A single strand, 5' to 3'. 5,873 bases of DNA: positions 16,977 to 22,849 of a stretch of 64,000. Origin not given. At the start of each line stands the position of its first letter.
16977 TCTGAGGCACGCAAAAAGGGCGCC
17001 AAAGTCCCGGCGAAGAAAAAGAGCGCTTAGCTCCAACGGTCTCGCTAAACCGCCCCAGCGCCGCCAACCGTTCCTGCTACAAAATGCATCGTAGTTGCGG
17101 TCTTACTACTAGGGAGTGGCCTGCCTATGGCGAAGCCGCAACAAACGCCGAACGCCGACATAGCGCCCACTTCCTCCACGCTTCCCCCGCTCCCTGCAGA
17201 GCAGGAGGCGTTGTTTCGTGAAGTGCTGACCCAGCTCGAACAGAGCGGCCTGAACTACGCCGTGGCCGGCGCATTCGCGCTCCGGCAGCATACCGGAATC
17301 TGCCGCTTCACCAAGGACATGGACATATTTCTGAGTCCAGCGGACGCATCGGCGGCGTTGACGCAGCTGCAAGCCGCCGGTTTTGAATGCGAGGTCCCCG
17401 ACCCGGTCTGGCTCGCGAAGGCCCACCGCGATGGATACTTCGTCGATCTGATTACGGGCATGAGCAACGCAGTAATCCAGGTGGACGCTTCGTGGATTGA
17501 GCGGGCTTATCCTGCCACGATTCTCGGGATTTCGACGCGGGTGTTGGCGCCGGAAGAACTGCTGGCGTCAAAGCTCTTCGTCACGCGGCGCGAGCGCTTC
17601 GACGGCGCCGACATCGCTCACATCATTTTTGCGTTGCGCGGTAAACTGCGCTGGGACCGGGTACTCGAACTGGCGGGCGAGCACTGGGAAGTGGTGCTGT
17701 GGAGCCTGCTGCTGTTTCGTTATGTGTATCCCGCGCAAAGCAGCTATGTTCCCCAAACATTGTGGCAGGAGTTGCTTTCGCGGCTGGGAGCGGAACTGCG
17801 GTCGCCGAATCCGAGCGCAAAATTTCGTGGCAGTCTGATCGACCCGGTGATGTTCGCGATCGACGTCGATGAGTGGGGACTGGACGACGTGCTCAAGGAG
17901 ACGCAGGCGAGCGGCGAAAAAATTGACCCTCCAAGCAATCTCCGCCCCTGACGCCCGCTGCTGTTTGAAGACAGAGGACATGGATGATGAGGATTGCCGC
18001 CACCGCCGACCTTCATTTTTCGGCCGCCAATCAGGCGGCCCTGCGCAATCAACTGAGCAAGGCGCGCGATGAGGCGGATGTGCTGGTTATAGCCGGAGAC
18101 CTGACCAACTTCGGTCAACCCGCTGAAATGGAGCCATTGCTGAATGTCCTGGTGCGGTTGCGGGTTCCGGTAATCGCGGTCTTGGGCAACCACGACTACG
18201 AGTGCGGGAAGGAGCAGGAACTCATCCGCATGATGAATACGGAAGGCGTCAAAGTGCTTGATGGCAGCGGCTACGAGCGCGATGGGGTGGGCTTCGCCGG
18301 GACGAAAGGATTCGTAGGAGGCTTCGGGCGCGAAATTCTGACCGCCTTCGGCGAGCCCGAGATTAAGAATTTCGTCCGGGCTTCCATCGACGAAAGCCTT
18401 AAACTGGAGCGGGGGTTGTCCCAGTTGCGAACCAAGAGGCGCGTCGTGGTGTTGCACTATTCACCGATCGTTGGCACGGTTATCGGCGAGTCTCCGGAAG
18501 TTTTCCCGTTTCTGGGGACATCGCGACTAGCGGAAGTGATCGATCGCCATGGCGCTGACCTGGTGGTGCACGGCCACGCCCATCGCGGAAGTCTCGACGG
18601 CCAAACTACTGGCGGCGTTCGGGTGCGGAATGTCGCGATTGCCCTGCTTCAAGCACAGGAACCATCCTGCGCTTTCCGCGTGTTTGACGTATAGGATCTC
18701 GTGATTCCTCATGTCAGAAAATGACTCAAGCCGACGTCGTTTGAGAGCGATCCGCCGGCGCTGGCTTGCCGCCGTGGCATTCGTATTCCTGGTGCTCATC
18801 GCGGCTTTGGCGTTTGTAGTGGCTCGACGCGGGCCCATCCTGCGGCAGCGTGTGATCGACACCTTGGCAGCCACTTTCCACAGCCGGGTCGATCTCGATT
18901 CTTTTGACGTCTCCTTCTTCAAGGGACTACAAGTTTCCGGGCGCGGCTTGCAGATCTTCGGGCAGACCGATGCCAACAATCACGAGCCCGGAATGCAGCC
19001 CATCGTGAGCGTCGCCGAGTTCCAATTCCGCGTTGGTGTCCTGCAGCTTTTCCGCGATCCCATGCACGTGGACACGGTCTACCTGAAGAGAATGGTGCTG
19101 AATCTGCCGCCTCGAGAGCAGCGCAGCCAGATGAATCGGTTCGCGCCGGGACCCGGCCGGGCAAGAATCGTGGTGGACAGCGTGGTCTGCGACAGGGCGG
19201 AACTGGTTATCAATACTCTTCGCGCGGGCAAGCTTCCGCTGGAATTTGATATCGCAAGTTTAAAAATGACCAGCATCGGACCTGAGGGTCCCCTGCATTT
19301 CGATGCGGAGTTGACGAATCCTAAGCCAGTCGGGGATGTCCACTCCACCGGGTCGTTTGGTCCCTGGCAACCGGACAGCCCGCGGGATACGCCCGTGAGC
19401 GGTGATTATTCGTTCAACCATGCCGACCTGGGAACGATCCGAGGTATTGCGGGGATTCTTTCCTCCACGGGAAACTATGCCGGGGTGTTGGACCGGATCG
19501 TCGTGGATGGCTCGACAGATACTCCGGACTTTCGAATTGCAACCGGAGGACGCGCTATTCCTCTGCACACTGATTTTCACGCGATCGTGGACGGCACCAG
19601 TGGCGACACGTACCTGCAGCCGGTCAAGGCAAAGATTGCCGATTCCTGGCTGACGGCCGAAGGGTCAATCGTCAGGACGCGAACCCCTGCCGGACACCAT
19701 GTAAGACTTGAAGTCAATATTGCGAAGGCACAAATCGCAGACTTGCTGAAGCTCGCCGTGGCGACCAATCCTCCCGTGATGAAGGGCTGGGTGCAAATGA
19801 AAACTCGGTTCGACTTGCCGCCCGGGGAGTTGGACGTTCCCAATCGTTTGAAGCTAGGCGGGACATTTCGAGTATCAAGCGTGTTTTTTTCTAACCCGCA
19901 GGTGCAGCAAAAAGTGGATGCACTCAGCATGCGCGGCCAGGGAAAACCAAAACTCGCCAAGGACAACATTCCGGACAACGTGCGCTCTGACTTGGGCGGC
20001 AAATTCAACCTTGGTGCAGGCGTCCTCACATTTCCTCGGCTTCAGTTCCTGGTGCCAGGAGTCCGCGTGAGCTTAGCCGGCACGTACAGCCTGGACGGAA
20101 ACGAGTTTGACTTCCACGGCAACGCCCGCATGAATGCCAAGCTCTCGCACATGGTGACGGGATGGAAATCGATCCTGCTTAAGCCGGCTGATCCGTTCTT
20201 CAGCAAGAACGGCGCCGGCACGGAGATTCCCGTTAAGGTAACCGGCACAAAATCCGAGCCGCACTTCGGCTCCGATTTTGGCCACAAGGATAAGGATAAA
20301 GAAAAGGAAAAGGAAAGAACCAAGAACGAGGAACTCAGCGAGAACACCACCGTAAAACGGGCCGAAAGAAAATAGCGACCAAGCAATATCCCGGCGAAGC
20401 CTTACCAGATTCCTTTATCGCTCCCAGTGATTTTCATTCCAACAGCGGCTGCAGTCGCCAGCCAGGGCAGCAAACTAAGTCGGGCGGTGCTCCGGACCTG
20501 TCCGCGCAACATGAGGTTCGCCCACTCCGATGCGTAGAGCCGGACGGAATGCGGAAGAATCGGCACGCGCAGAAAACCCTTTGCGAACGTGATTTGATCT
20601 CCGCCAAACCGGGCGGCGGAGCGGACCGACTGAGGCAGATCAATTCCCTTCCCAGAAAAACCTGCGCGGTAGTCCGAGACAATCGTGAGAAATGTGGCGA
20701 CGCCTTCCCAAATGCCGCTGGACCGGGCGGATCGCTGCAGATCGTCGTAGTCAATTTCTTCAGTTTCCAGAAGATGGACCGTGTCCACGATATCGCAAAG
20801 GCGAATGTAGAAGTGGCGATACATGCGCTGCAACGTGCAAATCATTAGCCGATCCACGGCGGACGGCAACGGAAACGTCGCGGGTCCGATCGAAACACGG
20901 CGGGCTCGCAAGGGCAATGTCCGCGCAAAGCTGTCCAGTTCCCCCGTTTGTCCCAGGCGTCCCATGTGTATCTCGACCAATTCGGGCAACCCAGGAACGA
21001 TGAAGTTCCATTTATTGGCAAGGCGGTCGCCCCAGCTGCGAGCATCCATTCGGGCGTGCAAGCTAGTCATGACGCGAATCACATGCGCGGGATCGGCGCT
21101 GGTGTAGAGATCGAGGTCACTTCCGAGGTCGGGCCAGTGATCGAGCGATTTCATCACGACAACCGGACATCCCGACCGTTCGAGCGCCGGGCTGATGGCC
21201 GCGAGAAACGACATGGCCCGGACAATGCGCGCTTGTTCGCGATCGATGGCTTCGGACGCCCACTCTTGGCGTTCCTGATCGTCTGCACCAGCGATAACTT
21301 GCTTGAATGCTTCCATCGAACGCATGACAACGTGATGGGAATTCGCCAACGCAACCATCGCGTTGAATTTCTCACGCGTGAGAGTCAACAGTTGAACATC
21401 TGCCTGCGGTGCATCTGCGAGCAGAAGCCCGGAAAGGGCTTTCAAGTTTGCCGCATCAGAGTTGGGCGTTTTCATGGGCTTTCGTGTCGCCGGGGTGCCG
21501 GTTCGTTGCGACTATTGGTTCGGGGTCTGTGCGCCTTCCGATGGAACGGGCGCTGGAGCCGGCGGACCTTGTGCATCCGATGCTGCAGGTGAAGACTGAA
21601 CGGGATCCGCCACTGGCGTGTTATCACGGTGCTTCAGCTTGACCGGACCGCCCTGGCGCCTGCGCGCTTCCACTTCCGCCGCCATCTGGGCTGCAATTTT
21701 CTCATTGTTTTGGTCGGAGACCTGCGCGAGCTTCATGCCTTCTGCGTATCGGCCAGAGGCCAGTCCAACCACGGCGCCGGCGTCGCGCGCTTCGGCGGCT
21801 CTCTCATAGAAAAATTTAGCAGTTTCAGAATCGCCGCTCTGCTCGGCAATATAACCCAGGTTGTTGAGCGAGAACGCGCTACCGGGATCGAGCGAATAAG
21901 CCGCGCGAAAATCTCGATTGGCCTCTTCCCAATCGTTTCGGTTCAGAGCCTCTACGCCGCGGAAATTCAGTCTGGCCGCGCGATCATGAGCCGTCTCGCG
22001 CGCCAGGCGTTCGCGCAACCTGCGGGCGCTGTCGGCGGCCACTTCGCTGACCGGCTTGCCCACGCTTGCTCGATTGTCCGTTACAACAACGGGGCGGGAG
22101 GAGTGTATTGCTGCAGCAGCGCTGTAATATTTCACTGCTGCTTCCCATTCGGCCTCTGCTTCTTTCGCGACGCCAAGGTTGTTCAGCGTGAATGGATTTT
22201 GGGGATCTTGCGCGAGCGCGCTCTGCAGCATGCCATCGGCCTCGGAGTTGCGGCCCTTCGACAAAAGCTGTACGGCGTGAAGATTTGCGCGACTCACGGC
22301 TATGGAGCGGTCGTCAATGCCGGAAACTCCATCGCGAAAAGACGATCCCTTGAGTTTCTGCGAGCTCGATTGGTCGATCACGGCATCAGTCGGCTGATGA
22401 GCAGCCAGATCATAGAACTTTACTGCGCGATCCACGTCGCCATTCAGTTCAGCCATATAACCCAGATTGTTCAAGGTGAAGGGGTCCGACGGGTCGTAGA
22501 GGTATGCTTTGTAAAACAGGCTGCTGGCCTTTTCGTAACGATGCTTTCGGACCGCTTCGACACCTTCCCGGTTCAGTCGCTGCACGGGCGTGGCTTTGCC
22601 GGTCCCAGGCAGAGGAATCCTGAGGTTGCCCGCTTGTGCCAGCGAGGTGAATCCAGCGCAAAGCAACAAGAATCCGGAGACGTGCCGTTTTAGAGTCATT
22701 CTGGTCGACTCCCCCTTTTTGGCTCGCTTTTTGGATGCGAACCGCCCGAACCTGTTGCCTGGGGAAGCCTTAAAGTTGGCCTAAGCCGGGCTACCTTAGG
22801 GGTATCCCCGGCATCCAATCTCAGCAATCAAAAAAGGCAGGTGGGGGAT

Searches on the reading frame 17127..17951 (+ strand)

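Call 7: search_protein_families(library=pfam, proteins=[window:17127-17951:+], max_evalue=0.001)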
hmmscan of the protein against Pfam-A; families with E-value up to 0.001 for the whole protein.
window:17127-17951:+ (274 aa): 4 families
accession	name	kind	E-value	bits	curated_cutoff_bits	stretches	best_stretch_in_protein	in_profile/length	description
PF14907.12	NTP_transf_5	-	6.4e-08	32.9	31.2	1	31-184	61-229/249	Uncharacterised nucleotidyltransferase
PF09970.15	DUF2204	-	2.9e-06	27.4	20.3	1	30-159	5-139/181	Nucleotidyl transferase of unknown function (DUF2204)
PF19502.5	DUF6036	-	1.5e-05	25.3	23.6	1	39-194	17-144/164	Nucleotidyltransferase of unknown function (DUF6036)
PF08843.17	AbiEii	-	0.00041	20.8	22.5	0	38-152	9-148/238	Nucleotidyl transferase AbiEii toxin, Type IV TA system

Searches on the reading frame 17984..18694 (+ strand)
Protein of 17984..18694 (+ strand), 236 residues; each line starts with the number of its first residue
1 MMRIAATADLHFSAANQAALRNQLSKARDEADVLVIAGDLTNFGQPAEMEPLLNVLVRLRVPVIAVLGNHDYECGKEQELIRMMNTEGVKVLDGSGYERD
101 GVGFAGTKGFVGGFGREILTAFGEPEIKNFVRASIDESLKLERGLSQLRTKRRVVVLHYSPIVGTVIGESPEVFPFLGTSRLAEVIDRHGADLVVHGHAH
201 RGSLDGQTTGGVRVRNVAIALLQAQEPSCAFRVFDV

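Call 7: search_protein_families(library=pfam, proteins=[window:17984-18694:+], max_evalue=0.001)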
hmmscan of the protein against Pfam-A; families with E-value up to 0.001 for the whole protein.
window:17984-18694:+ (236 aa): 3 families
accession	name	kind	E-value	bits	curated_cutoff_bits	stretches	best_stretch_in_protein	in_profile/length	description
PF00149.33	Metallophos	-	5e-19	69.9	21.5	1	2-201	1-190/191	Calcineurin-like phosphoesterase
PF12850.12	Metallophos_2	-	1.8e-12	48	27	1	2-214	1-129/154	Calcineurin-like phosphoesterase superfamily domain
PF14582.11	Metallophos_3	-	6e-05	23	28.2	1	103-203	126-223/259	Metallophosphoesterase, calcineurin superfamily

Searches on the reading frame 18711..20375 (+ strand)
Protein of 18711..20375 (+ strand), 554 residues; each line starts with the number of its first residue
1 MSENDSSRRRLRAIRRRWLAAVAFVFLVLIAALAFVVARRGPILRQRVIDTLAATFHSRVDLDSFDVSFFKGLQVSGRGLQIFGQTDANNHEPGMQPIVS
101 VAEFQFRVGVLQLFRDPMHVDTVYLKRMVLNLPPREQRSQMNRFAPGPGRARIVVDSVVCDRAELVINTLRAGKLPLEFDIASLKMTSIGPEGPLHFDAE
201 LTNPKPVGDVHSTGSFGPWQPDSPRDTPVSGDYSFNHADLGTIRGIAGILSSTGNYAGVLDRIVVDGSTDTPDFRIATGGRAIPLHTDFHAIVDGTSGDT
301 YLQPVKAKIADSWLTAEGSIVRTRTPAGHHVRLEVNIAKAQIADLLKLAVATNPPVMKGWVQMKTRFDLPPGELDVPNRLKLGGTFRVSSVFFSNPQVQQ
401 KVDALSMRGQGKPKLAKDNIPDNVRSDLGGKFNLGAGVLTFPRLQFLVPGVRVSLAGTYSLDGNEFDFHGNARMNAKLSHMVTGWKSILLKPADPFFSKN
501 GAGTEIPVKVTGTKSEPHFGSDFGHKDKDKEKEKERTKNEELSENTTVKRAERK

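Call 7: search_protein_families(library=pfam, proteins=[window:18711-20375:+], max_evalue=0.001)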
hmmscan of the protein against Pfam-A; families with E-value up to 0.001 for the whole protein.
window:18711-20375:+ (554 aa): 1 family
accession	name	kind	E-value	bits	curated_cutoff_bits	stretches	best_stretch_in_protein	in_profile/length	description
PF05359.17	DUF748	-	4.2e-05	22.2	50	1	5-133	5-120/1037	Domain of Unknown Function (DUF748)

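Call 76: search_protein_families(library=pfam, proteins=[window:18711-20375:+], max_evalue=0.001)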
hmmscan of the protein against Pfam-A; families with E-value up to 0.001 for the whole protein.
window:18711-20375:+ (554 aa): 1 family
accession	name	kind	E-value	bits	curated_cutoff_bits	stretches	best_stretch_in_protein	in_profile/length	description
PF05359.17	DUF748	-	4.2e-05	22.2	50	1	5-133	5-120/1037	Domain of Unknown Function (DUF748)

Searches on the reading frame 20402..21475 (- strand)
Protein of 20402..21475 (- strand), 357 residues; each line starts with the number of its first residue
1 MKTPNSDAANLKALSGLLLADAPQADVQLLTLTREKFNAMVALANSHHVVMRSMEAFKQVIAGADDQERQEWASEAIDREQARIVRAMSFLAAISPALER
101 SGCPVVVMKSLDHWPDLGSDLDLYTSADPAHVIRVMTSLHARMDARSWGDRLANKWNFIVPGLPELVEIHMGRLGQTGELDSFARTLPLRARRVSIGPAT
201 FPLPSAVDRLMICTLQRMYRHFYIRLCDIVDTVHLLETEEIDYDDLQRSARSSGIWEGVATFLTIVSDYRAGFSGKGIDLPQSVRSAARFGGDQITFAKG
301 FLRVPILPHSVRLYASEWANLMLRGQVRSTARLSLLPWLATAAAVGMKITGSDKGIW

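Call 7: search_protein_families(library=pfam, proteins=[window:20402-21475:-], max_evalue=0.001)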
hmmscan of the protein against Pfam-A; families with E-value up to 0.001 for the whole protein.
window:20402-21475:- (357 aa): 1 family
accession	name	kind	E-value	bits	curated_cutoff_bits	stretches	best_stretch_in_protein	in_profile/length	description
PF14907.12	NTP_transf_5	-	5.9e-10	39.6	31.2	1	38-266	6-244/249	Uncharacterised nucleotidyltransferase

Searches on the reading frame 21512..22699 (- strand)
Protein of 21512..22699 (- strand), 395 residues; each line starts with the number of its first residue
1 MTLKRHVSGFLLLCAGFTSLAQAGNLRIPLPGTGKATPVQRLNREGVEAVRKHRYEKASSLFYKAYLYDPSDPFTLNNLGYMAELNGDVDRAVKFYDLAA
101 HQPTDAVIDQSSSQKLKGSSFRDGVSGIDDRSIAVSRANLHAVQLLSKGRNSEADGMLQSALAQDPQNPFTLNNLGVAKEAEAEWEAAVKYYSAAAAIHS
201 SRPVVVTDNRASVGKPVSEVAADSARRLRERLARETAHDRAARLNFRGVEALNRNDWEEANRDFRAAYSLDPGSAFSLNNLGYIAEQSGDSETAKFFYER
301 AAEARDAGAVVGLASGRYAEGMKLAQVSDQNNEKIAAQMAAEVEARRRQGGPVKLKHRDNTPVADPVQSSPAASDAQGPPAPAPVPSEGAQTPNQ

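Call 7: search_protein_families(library=pfam, proteins=[window:21512-22699:-], max_evalue=0.001)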
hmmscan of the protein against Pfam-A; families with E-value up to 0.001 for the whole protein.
window:21512-22699:- (395 aa): 12 families
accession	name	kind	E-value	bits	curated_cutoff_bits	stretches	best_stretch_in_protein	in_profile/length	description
PF07719.23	TPR_2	-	3.9e-16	58.2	27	0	243-273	3-33/34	Tetratricopeptide repeat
PF13431.12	TPR_17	-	9.3e-15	54.1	24.4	1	264-295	2-33/34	Tetratricopeptide repeat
PF00515.34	TPR_1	-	9.9e-13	47.8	27.8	0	276-303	2-29/34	Tetratricopeptide repeat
PF13176.12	TPR_7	-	2.3e-09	37.1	27.9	0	75-98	1-24/36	Tetratricopeptide repeat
PF13432.12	TPR_16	-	5.4e-08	33.6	32.7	0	45-101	3-59/65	Tetratricopeptide repeat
PF13181.12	TPR_8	-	1.2e-07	31.8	25.7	0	278-305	4-31/34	Tetratricopeptide repeat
PF04733.20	Coatomer_E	-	1.3e-07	31.8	21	0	140-206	206-273/290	Coatomer epsilon subunit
PF14559.12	TPR_19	-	3.7e-07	30.8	25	0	145-198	1-54/68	Tetratricopeptide repeat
PF13428.12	TPR_14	-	4.2e-07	30.4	23.5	0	144-176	10-42/44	Tetratricopeptide repeat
PF13414.12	TPR_11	-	7.6e-07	29.2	26.8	0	146-178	5-37/42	TPR repeat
PF13424.12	TPR_12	-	2.7e-06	27.9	30.1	0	271-305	41-75/77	Tetratricopeptide repeat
PF25063.1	ARM_TT21_C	-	0.00027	21.3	35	0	142-201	102-161/209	Tetratricopeptide repeat protein 21 C-terminal ARM domain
